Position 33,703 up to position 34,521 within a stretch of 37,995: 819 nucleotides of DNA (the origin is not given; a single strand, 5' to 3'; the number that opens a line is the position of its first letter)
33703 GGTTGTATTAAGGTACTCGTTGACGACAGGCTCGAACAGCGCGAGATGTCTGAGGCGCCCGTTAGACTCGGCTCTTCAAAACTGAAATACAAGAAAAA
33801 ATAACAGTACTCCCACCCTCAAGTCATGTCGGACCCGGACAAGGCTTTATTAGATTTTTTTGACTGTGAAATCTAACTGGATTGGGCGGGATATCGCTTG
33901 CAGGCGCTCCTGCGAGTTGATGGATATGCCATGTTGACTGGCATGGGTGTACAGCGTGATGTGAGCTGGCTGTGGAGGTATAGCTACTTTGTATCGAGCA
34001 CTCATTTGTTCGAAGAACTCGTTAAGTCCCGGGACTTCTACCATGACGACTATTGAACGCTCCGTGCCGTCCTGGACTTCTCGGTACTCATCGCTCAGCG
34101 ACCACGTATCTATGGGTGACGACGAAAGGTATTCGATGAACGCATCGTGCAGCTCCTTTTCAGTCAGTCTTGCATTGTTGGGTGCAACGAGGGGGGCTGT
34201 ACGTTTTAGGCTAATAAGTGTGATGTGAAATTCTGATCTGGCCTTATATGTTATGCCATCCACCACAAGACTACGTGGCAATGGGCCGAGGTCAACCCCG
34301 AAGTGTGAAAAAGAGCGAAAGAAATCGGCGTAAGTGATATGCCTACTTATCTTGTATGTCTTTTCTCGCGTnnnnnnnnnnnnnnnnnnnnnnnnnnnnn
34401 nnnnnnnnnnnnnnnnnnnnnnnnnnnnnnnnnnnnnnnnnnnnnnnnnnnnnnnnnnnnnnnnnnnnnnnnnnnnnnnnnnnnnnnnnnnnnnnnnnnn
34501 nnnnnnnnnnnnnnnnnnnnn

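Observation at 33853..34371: Cysteinyl-tRNA synthetase with an in-frame C-terminal 2H-phosphoesterase-like domain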

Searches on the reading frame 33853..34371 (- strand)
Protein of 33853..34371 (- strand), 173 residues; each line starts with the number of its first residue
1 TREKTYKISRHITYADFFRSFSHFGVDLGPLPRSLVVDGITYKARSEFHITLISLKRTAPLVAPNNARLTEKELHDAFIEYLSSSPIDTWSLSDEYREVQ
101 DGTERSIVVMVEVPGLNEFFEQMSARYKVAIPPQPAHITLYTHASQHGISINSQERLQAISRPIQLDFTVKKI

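Call 3: search_protein_families(library=pfam, proteins=[window:33853-34371:-], max_evalue=10)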
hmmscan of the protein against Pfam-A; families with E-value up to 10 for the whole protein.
window:33853-34371:- (173 aa): 0 families

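Call 4: search_protein_families(library=ncbifam, proteins=[window:33853-34371:-], max_evalue=10)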
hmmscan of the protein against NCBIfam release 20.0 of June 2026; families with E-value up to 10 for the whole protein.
window:33853-34371:- (173 aa): 0 families
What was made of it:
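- On LigT/ThpR RNA 2',3'-cyclic phosphodiesterase (equivalog level): No NCBIfam or Pfam hit for the tail even at E up to 10 (calls 3, 4).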

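Call 5: search_solved_structures(query=window:33853-34371:-, max_evalue=10, show_alignments=3)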
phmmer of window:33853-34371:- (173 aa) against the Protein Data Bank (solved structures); distinct sequences matched with E-value up to 10: 10.
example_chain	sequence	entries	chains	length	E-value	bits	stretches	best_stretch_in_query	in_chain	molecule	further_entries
2a0x_A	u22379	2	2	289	0.3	14.2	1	49-104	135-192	Purine nucleoside phosphorylase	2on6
1m73_E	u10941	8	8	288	0.31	14.2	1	49-104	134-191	PURINE NUCLEOSIDE PHOSPHORYLASE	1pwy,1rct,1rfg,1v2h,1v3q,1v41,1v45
1pf7_E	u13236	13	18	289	0.31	14.2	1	49-104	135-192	PURINE NUCLEOSIDE PHOSPHORYLASE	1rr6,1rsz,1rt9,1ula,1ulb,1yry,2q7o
5ugf_A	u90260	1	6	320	0.31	14.2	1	49-104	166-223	Purine nucleoside phosphorylase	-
2a0y_A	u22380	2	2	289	0.31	14.2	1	49-104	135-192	Purine nucleoside phosphorylase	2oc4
2a0w_A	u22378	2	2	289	0.31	14.2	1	49-104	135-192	Purine nucleoside phosphorylase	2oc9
7zsl_A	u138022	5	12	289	0.31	14.2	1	49-104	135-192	Purine nucleoside phosphorylase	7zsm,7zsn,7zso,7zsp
3phb_E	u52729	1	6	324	0.36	13.9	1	49-104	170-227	Purine nucleoside phosphorylase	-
5etj_A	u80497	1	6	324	0.36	13.9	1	49-104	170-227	Purine nucleoside phosphorylase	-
3gb9_A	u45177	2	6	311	0.36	13.9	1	49-104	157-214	Purine nucleoside phosphorylase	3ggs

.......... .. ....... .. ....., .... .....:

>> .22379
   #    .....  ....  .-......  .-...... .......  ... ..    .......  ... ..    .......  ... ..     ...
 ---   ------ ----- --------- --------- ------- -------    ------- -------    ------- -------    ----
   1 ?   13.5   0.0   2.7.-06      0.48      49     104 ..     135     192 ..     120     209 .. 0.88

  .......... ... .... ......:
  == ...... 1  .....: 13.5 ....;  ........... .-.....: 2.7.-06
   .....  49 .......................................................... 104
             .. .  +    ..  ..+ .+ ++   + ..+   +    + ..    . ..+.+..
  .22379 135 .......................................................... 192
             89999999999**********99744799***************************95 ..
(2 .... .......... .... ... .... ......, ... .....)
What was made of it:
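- On LigT/ThpR RNA 2',3'-cyclic phosphodiesterase (equivalog level): There is no PDB sequence hit to LigT (call 5).
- Tried and rejected: Pfam, NCBIfam and PDB sequence searches with the tail gave no hits (calls 3-5).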

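Call 6: find_homologous_proteins(query=window:33853-34371:-, max_evalue=0.001)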
Query window:33853-34371:- (173 aa): 1 proteins with E <= 0.001 among 31 candidates.
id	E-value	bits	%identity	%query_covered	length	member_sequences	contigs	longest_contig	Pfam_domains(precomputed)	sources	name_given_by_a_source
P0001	3.7e-24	103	39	82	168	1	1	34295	-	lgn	-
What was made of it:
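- Tried and rejected: The word-index homologue search with the tail found one protein (call 6).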

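Call 11: find_encoding_contigs(protein=P0001, flank=8000)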
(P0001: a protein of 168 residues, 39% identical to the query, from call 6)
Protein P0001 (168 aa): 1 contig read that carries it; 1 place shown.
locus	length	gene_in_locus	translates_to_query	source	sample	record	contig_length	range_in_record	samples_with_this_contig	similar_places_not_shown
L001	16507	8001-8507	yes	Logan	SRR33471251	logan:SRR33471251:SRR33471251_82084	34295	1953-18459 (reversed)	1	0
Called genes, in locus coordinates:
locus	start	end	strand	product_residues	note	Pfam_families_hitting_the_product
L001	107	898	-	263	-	PF02826:2-Hacid_dh_C (faint), PF02153:PDH_N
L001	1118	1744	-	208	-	PF00892:EamA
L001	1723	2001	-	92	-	-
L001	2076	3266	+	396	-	-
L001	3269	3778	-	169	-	PF20221:DUF6580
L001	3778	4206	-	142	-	PF14478:DUF4430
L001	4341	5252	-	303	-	-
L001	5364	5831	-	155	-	PF01243:PNPOx_N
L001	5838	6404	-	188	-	-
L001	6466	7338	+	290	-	PF00892:EamA, PF03151:TPT (faint), PF00892:EamA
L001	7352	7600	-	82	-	-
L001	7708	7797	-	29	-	-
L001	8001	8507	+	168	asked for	-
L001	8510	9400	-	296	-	-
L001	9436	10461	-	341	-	-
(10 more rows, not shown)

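Call 19: search_protein_representatives(alignment_id=A1)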
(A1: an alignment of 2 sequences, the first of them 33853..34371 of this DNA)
Query: 2 sequences, 178 profile positions. Proteins with E-value up to 0.001 (for the whole library): 564; up to 1e-10: 243; up to 1e-30: 34. The best 150 are listed.
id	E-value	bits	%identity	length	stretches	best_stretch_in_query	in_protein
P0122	3.5e-51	189.8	-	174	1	7-174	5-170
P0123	1.8e-49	184.2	-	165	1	8-170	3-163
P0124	5.1e-48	179.4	-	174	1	7-172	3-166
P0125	8.6e-46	172.2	-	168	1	11-172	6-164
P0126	2.2e-43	164.4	-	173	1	12-171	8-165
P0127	2.3e-43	164.3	-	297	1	7-171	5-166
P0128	1.4e-42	161.7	-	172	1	2-167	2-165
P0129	3.0e-41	157.4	-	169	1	8-170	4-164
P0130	6.0e-40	153.1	-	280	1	16-175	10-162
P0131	8.3e-39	149.4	-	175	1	8-172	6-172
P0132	2.3e-38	148.0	-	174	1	5-170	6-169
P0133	3.5e-38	147.4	-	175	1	8-172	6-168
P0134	4.0e-38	147.2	-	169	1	8-169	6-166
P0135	7.9e-38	146.2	-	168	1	7-171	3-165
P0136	8.9e-37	142.8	-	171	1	8-172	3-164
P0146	2.1e-33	131.8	-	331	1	7-171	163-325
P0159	5.7e-29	117.4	-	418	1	15-170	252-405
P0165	1.4e-27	112.9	-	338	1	28-171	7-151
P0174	9.2e-26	107.0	-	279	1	18-167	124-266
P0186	3.2e-23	98.7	-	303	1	12-160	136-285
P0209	2.9e-21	92.3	-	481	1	16-167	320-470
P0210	4.0e-21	91.8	-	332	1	9-168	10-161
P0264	9.6e-17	77.6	-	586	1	25-170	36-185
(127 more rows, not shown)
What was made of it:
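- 33853..34362 (-): 2H-like phosphoesterase domain (aa 458-627), a full-length copy of a Patescibacteria family that is normally standalone. 564 representative clusters (call 19).
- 564 representative clusters, mostly standalone at 165-180 aa (call 19).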

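Call 20: predict_structure(alignment_id=A1)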
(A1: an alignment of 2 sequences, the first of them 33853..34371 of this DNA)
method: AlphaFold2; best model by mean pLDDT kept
length: 173 residues; sequences in the alignment: 2
mean_pLDDT: 53.1   pTM: 0.54
mean pLDDT of the five models: 53.1, 50.1, 49.1, 46.6, 41.6
residues with pLDDT >= 90: 0; 70-90: 29; 50-70: 75; < 50: 69
segments of 3 or more residues with pLDDT < 50: 1-20, 53-68, 144-173
pLDDT, mean of each block of 10 residues (from residue 1): 24 34 53 57 57 44 48 73 71 59 63 79 73 65 44 35 29 30
secondary structure, 60 per line:
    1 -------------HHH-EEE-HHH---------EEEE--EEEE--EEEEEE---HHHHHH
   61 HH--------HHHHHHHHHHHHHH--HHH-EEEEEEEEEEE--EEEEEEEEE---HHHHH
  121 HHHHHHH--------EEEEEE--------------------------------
elements in order: E18-20 E34-37 E40-43 E46-51 H55-62 H71-84 E91-101 E104-112 H116-127 E136-141
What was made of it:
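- Tried and rejected: The first AF2 run, with two sequences, was unusable at pLDDT 53 (call 20).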

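Call 24: search_solved_structures(query=A2, max_evalue=10, show_alignments=3)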
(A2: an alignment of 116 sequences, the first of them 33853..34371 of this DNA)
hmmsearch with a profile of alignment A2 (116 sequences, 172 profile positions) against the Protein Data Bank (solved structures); distinct sequences matched with E-value up to 10: 3.
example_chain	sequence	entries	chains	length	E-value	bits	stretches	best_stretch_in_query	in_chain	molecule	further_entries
7ns8_A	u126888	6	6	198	0.099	15.3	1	42-91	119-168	Triphosphate tunnel metalloenzyme Saci_0718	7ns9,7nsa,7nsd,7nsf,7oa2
2fyh_A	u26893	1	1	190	0.48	13.1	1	36-84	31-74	putative integral membrane transport protein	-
7mq8_LP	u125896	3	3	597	0.6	12.7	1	37-84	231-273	U3 small nucleolar RNA-associated protein 6 homolog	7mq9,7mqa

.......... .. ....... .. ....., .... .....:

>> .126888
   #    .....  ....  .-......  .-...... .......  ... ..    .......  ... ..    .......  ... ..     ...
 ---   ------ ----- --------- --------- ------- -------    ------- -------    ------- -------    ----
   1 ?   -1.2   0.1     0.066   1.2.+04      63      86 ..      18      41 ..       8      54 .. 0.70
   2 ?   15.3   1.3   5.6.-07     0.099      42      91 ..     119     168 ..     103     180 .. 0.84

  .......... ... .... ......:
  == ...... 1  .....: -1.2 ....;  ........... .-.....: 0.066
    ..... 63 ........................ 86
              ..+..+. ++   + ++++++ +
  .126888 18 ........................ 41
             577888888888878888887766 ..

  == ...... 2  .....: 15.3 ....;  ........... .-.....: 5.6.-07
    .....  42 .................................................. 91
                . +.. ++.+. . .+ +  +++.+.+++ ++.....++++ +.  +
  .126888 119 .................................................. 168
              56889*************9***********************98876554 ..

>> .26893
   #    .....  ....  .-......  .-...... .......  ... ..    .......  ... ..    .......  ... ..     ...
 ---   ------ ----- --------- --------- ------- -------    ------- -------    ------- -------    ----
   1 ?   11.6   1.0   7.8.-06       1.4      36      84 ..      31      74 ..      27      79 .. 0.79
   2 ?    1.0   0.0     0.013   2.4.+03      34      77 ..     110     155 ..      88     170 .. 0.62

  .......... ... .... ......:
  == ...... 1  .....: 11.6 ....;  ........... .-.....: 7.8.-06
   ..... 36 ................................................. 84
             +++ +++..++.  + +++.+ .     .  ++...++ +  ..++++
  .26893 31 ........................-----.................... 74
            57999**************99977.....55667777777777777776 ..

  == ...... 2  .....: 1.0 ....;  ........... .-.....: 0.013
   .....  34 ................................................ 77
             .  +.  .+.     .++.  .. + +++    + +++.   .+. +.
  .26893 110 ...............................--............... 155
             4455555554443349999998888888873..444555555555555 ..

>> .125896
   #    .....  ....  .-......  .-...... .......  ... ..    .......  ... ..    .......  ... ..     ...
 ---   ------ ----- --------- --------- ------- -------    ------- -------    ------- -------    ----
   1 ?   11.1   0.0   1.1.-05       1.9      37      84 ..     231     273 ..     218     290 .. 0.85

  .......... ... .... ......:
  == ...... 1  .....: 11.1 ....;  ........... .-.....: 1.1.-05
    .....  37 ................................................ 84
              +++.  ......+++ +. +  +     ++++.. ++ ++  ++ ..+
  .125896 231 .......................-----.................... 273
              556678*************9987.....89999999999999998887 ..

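Call 25: search_protein_families(library=pfam, alignment_id=A2, max_evalue=1)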
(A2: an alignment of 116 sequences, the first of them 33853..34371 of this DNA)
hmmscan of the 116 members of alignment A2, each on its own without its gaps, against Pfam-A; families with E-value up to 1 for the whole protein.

A. member 1, window:33853-34371:- (173 aa): 0 families

B. families by the number of members that match (of 116 scanned): 91 families (the first 25 are shown)
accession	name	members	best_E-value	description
PF02834.22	LigT_PEase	9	0.00016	LigT like Phosphoesterase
PF13563.12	2_5_RNA_ligase2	9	0.0015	2'-5' RNA ligase superfamily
PF22547.2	2H-SAK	7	3.9e-06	Swiss Army Knife, 2H phosphoesterase domain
PF00564.30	PB1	2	0.0075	PB1 domain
PF03748.19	FliL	2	0.034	Flagellar basal body-associated protein FliL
PF24000.1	DUF7316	2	0.044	Family of unknown function (DUF7316)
PF14693.11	Ribosomal_TL5_C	2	0.046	Ribosomal protein TL5, C-terminal domain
PF03927.19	NapD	1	0.0024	NapD protein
PF00996.24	GDI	1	0.0028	GDP dissociation inhibitor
PF22343.1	Surface-like_ins_dom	1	0.0049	Pilus-presented adhesin helical insertion domain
PF01893.21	UPF0058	1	0.0052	Uncharacterised protein family UPF0058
PF11363.13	DUF3164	1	0.0054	Protein of unknown function (DUF3164)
PF25100.1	DUF7809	1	0.0063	Domain of unknown function (DUF7809)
PF24397.1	VNG_1110C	1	0.0077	VNG_1110C-like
PF02481.21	DNA_processg_A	1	0.0096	DNA recombination-mediator protein A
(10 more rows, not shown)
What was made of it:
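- Members give sub-threshold hits to LigT_PEase, 2_5_RNA_ligase2 and 2H-SAK (call 25).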

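Call 26: search_protein_families(library=pfam, proteins=[P0127, P0130, P0146, P0159, P0165, P0174, P0186, P0209, P0210, P0264], max_evalue=0.01)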
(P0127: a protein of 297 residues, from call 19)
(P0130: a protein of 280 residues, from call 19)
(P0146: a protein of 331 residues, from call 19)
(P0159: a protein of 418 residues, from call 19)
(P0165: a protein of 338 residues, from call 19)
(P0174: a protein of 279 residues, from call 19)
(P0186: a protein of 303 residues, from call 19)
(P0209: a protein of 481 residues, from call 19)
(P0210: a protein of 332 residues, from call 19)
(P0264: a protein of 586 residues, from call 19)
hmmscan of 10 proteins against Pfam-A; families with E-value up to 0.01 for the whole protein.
P0127 (297 aa): 0 families

P0130 (280 aa): 1 family
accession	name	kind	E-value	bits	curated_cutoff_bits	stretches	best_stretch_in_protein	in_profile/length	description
PF12680.13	SnoaL_2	-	6.8e-08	33.5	27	1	171-264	2-96/102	SnoaL-like domain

P0146 (331 aa): 4 families
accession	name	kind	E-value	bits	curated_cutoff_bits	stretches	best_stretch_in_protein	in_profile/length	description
PF00293.34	NUDIX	-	1.2e-20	74.3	21.1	1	27-134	8-121/134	NUDIX domain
PF14815.12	NUDIX_4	-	1.1e-09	38.5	35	1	27-140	4-108/113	NUDIX domain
PF22327.2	Nudt16-like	-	0.0025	18.2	27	1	47-108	33-91/161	U8 snoRNA-decapping enzyme-like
PF22547.2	2H-SAK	-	0.0086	16.8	27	0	200-299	35-122/124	Swiss Army Knife, 2H phosphoesterase domain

P0159 (418 aa): 1 family
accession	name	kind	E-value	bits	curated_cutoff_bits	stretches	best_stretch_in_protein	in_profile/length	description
PF01182.26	Glucosamine_iso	-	9.8e-55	186.3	27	1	9-218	2-217/225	Glucosamine-6-phosphate isomerases/6-phosphogluconolactonase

P0165 (338 aa): 1 family
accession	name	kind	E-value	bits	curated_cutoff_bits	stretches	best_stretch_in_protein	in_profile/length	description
PF01327.26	Pep_deformylase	-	8.6e-40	136.3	22.8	1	160-322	6-154/156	Polypeptide deformylase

P0174 (279 aa): 0 families

P0186 (303 aa): 1 family
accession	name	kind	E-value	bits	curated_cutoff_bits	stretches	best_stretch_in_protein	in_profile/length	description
PF04266.20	ASCH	-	3.6e-07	31.3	21.2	1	21-124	1-101/103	ASCH domain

P0209 (481 aa): 2 families
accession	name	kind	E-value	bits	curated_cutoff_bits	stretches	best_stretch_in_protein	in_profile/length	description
PF01368.27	DHH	-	8.7e-08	32.9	28.1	1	2-147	1-125/125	DHH family, N-terminal domain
PF22547.2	2H-SAK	-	0.006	17.3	27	0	348-444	32-116/124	Swiss Army Knife, 2H phosphoesterase domain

P0210 (332 aa): 1 family
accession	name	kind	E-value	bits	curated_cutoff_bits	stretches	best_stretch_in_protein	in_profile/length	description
PF00293.34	NUDIX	-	2.2e-18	67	21.1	1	197-320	2-134/134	NUDIX domain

P0264 (586 aa): 0 families
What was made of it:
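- Closest known: 2H-SAK domain. Same: Best single Pfam link: 7 of 116 members, best E 3.9e-6, plus weak hits in the NUDIX and DHH fusion proteins (calls 25, 26).
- There is an ASCH (RNA-binding) fusion (call 26).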

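Call 27: predict_structure(alignment_id=A2)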
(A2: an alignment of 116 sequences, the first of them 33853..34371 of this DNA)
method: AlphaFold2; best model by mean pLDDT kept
length: 173 residues; sequences in the alignment: 116
mean_pLDDT: 93.0   pTM: 0.86
mean pLDDT of the five models: 93.0, 88.7, 88.2, 87.5, 87.1
residues with pLDDT >= 90: 134; 70-90: 37; 50-70: 2; < 50: 0
segments of 3 or more residues with pLDDT < 50: none
pLDDT, mean of each block of 10 residues (from residue 1): 80 82 84 96 95 95 96 96 94 97 97 97 98 97 91 97 93 80
secondary structure, 60 per line:
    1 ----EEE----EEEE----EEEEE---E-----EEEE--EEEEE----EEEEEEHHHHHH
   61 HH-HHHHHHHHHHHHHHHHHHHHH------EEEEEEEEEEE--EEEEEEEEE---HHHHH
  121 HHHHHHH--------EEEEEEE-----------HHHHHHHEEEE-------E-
elements in order: E5-7 E12-15 E20-24 E34-37 E40-44 E49-54 H55-62 H64-84 E91-101 E104-112 H116-127 E136-142 H154-160 E161-164
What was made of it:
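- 33853..34362 (-): AF2 model pLDDT 93 (call 27).
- On 2H phosphoesterase superfamily: The spacing is 88 aa and the domain is about 170 aa. The AF2 model (pLDDT 93) puts both motifs at strand starts (tail residues 49-54 and 136-142), and the second half is beta-alpha-beta(HxT) (call 27).
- Closest known: LigT/ThpR-type bacterial and archaeal RNA 2',3'-cyclic phosphodiesterases. Different: The first lobe has extra N-terminal strands and a beta-hairpin in place of the helix (call 27).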

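Call 29: fold_search(model_id=the predicted structure, library=pdb)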
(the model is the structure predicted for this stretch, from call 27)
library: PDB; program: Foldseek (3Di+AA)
matches with E <= 10: 605; with E <= 0.001: 0
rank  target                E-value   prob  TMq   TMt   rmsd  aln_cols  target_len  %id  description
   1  4ye2_B                1.2e-01  0.35  0.29  0.34   9.2       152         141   13  The 1.35 structure of a viral RNase L antagonist reveals basis for the 2'-5'-oligoadenylate binding and enzyme activit (released 2015-04-29)
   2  4z5v_B                1.3e-01  0.54  0.33  0.38  11.3       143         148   15  Crystal Structure of MHV ns2 PDE Domain (released 2016-02-10)
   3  9bkq_B                1.8e-01  0.44  0.31  0.28   8.4       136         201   10  Structure of penguinpox cGAMP PDE in apo and post reaction states (released 2024-09-04)
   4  5ldo_C                2.0e-01  0.20  0.28  0.28  10.8       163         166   16  Crystal structure of E.coli LigT complexed with 3'-AMP (released 2017-01-18)
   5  6o3v_C                2.5e-01  0.30  0.30  0.09  10.0       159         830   16  Crystal structure for RVA-VP3 (released 2020-03-04)
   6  7w63_A                2.7e-01  0.03  0.12  0.08  16.3       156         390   13  Crystal structure of minor pilin TcpB from Vibrio cholerae (released 2022-11-09)
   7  7w64_A                3.9e-01  0.02  0.10  0.07  14.9       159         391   11  Crystal structure of minor pilin TcpB from Vibrio cholerae complexed with N-terminal peptide fragment of TcpF (released 2022-11-09)
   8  8f3f                  4.6e-01  0.14  0.21  0.08   9.5       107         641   15  Crystal structure of Penicillin Binding Protein 5 (PBP5) T485M variant apo form from Enterococcus faecium (released 2023-07-05)
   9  4zjf_B                4.8e-01  0.06  0.15  0.16  16.8       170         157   12  Crystal structure of GP1 - the receptor binding domain of Lassa virus (released 2015-05-27)
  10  7t26                  5.1e-01  0.16  0.28  0.33  12.0       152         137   12  Structure of phage FBB1 anti-CBASS nuclease Acb1 in apo state (released 2022-04-20)
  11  6g88_B                6.1e-01  0.14  0.23  0.09   8.2        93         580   12  Crystal structure of Enterococcus Faecium D63r Penicillin-Binding protein 5 (PBP5fm) (released 2019-04-24)
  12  5ldk_B                6.4e-01  0.16  0.31  0.31  10.4       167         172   16  Crystal structure of E.coli LigT complexed with ATP (released 2017-01-18)
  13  8f3n                  6.4e-01  0.12  0.22  0.09   9.2       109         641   16  Crystal structure of Penicillin Binding Protein 5 (PBP5) T485A variant with S466 insertion penicillin bound form from En (released 2023-07-05)
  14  2qm4_C                6.4e-01  0.05  0.15  0.12  14.2       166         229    7  Crystal structure of human XLF/Cernunnos, a non-homologous end-joining factor (released 2007-12-11)
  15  6mka                  6.8e-01  0.12  0.21  0.08   9.4       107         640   14  Crystal structure of penicillin binding protein 5 (PBP5) from Enterococcus faecium in the open conformation (released 2018-10-31)
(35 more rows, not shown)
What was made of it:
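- Closest known: LigT/ThpR-type bacterial and archaeal RNA 2',3'-cyclic phosphodiesterases. Same: LigT is among the top PDB fold hits (call 29).
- The top five PDB neighbours are all 2H enzymes: VP3 PDE, MHV ns2, poxvirus cGAMP PDE and LigT (call 29).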

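Call 34: find_homologous_proteins(query=A2, max_evalue=0.00001)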
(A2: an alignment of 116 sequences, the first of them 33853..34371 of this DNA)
Query A2 (116 sequences) (173 aa, profile of the alignment): 19 proteins with E <= 0.00001 among 1421 candidates.
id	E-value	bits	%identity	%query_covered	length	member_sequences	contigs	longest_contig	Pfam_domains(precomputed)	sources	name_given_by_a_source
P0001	3.8e-56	207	39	82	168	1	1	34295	-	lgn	-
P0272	5.2e-55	203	23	92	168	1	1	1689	-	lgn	-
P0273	2.6e-53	198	27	90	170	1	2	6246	-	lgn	-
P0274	4.0e-52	194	27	84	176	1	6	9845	-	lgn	-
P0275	3.6e-51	191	24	80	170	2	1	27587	-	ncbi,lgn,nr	ncbi:MAG: hypothetical protein HYS78_00375 [Parcubacteria group bacterium]|nr:hypothetical protein [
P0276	1.4e-50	189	23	77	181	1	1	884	-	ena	-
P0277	1.9e-50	189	25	80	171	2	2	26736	-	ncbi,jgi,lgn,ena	-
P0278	2.2e-49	185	27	80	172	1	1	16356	-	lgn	-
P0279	1.1e-48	183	28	80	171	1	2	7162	-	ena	-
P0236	4.5e-48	181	22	80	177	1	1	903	-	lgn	-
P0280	1.5e-46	176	28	81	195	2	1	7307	-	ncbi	-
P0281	6.6e-46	174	30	82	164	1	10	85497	-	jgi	jgi:hypothetical protein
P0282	1.4e-45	173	30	79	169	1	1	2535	-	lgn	-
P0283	1.8e-44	169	31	77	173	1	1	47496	-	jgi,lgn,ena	-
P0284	8.4e-42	160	32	85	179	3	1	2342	-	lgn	-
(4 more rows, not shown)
